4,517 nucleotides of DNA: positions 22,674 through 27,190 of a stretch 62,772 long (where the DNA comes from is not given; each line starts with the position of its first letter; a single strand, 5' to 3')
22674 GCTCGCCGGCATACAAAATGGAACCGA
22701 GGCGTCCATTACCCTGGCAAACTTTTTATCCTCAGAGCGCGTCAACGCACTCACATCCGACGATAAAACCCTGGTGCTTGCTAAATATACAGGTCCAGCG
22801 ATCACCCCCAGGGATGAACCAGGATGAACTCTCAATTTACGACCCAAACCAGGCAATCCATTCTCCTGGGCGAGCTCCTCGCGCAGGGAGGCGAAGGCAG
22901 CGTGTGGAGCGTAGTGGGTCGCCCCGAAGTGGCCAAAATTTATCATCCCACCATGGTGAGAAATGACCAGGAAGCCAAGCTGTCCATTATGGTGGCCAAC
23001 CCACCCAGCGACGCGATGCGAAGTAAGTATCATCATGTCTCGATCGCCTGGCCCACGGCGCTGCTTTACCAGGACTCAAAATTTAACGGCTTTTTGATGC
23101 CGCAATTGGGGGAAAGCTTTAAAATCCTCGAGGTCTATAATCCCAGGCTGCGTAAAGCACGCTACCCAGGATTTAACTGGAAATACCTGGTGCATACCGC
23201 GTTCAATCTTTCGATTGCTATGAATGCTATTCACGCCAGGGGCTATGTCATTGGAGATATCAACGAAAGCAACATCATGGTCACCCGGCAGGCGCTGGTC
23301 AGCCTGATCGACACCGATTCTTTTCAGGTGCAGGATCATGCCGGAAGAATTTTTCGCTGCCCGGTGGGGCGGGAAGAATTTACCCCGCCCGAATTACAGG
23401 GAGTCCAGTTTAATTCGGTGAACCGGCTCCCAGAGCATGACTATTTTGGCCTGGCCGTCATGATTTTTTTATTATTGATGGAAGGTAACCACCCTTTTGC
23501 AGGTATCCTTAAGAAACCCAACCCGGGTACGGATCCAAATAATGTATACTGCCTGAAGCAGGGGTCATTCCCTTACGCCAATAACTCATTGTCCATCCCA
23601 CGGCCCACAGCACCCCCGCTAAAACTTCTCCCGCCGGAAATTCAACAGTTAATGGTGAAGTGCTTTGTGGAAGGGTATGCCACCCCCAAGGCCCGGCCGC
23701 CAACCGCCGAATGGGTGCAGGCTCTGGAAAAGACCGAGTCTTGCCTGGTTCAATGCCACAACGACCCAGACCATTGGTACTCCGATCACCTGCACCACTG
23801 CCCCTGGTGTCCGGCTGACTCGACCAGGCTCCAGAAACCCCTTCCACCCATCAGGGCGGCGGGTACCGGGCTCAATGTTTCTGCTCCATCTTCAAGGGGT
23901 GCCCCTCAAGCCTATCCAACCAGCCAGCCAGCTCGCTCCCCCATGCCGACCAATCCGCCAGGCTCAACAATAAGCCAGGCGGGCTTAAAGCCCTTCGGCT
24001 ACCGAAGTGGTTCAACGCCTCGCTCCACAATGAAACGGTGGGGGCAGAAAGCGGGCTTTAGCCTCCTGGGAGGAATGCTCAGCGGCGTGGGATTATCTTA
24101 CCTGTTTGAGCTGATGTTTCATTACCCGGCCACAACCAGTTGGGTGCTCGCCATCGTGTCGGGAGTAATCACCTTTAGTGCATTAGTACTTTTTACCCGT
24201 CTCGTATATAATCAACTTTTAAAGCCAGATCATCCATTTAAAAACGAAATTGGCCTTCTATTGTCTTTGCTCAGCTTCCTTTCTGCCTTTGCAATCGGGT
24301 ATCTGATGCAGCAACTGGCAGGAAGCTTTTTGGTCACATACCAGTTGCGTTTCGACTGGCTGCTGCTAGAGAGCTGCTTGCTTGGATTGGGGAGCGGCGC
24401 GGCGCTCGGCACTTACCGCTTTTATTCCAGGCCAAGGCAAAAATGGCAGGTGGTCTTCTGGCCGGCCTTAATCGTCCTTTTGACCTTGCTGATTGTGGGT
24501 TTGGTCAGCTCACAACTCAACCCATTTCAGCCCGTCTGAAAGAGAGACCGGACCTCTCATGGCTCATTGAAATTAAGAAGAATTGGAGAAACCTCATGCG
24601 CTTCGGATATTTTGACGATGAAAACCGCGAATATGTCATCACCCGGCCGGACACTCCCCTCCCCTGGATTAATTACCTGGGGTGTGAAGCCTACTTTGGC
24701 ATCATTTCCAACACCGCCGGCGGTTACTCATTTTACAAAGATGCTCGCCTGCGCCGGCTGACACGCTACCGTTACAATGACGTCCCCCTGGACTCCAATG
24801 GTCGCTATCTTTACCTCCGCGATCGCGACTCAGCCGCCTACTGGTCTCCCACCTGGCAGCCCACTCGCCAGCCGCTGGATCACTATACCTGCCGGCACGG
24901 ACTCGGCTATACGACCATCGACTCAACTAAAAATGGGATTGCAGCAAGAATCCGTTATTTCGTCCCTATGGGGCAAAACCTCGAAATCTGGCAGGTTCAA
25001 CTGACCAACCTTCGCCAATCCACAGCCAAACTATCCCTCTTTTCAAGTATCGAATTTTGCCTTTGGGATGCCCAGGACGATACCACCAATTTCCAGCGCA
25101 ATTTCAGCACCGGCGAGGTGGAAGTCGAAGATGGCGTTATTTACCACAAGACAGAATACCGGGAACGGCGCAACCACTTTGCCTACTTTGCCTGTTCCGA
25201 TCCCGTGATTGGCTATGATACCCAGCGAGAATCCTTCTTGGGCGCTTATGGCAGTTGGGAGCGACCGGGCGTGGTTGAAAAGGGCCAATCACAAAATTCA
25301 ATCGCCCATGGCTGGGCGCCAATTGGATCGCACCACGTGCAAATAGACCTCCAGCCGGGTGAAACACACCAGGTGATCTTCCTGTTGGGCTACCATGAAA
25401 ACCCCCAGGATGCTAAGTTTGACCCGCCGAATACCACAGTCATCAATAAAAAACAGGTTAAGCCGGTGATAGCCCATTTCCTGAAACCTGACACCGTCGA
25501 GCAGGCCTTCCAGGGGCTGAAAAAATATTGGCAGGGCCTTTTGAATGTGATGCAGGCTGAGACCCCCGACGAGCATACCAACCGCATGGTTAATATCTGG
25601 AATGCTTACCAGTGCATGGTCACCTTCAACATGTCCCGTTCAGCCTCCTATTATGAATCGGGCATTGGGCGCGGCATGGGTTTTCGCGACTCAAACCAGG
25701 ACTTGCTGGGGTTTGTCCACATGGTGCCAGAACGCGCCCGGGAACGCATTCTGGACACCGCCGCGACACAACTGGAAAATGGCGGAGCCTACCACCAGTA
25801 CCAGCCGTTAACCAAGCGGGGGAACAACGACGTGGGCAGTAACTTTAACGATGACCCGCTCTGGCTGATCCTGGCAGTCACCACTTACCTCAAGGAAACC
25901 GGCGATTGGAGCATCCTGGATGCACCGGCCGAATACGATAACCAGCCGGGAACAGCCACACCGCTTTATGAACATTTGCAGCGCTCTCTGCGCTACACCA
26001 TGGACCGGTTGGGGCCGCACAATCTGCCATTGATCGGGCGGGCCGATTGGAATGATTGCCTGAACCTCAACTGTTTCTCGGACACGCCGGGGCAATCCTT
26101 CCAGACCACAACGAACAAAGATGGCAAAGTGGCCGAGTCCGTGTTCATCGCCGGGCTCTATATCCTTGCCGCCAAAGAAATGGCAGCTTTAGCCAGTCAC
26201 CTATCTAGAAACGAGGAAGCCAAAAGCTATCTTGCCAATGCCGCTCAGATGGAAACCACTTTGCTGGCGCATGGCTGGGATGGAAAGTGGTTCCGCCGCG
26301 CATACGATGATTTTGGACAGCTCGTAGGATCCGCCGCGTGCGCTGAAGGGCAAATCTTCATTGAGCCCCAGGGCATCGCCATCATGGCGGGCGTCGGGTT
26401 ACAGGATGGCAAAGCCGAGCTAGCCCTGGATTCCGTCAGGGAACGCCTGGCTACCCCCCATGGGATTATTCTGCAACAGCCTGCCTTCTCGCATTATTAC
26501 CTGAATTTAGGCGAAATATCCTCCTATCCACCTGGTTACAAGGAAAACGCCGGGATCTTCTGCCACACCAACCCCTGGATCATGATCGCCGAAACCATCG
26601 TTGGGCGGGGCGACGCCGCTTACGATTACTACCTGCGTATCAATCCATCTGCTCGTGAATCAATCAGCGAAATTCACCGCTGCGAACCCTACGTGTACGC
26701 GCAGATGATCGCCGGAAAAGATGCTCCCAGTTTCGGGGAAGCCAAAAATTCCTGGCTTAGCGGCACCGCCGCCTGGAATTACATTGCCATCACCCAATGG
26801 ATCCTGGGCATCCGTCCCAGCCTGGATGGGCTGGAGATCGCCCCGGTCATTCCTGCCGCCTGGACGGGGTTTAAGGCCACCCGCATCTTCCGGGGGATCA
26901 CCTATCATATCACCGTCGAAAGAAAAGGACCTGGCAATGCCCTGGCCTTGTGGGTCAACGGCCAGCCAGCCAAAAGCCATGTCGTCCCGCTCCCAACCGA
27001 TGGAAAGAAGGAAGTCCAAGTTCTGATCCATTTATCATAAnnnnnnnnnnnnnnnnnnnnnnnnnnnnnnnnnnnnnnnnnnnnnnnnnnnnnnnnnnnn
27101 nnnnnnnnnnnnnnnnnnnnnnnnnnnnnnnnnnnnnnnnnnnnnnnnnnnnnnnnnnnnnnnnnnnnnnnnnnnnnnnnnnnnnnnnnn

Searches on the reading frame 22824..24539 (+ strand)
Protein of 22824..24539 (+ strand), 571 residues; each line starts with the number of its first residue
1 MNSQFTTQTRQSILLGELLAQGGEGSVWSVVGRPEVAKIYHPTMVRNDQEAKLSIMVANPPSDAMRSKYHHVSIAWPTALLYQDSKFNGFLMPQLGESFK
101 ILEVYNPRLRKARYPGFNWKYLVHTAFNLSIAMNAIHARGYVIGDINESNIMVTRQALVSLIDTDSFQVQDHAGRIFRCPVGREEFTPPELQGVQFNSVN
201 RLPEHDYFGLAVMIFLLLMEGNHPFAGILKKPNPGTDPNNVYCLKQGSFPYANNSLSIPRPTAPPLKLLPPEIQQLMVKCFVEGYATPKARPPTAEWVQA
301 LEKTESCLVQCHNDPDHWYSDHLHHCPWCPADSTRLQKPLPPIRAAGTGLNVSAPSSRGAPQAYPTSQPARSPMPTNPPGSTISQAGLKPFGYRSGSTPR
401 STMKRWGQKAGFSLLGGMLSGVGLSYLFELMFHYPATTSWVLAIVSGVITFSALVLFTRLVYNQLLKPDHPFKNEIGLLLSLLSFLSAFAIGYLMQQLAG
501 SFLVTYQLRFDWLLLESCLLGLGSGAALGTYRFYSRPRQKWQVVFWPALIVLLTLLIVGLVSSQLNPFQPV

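Call 54: search_protein_families(library=pfam, proteins=[window:22824-24539:+], max_evalue=0.00001)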
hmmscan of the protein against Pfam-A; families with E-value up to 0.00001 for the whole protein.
window:22824-24539:+ (571 aa): 1 family
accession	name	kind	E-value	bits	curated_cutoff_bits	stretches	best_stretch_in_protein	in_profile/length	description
PF00069.31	Pkinase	-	2.7e-06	27.4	31.7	1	124-282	102-245/263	Protein kinase domain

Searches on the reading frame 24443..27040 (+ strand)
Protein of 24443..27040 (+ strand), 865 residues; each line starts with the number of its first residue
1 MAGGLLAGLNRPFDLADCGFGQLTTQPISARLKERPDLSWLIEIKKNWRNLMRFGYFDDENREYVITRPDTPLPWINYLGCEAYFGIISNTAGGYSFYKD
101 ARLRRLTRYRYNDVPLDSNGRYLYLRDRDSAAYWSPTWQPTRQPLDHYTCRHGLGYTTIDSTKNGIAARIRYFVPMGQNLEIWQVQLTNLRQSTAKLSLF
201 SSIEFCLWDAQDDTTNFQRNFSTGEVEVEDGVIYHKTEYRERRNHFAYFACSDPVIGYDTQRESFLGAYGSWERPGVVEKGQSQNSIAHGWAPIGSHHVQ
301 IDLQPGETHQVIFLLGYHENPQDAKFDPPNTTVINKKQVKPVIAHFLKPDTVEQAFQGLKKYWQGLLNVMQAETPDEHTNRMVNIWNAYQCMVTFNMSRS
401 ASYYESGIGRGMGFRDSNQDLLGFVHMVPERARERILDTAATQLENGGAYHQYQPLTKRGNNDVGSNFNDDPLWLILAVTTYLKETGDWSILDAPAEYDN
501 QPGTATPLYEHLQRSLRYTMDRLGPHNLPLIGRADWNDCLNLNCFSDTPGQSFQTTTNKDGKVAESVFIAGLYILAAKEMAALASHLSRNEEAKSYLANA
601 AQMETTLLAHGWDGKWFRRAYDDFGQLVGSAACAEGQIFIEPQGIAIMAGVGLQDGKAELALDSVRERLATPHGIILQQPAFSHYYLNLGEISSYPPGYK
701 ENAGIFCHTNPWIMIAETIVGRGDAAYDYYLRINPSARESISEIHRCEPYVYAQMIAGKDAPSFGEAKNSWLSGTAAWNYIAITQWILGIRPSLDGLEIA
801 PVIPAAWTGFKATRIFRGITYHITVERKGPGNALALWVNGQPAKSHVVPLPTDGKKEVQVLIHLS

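Call 54: search_protein_families(library=pfam, proteins=[window:24443-27040:+], max_evalue=0.00001)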
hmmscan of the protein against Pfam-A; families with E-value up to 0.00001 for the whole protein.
window:24443-27040:+ (865 aa): 2 families
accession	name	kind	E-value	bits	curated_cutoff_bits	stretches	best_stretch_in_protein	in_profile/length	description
PF17167.11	Glyco_hydro_94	-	1.4e-160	535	27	1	362-789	1-420/420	Glycosyl hydrolase 94 superfamily, catalytic domain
PF06165.18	GH94_b-supersand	-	3.6e-93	312.1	23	1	72-316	1-251/251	Glycosyl hydrolase 94, supersandwich domain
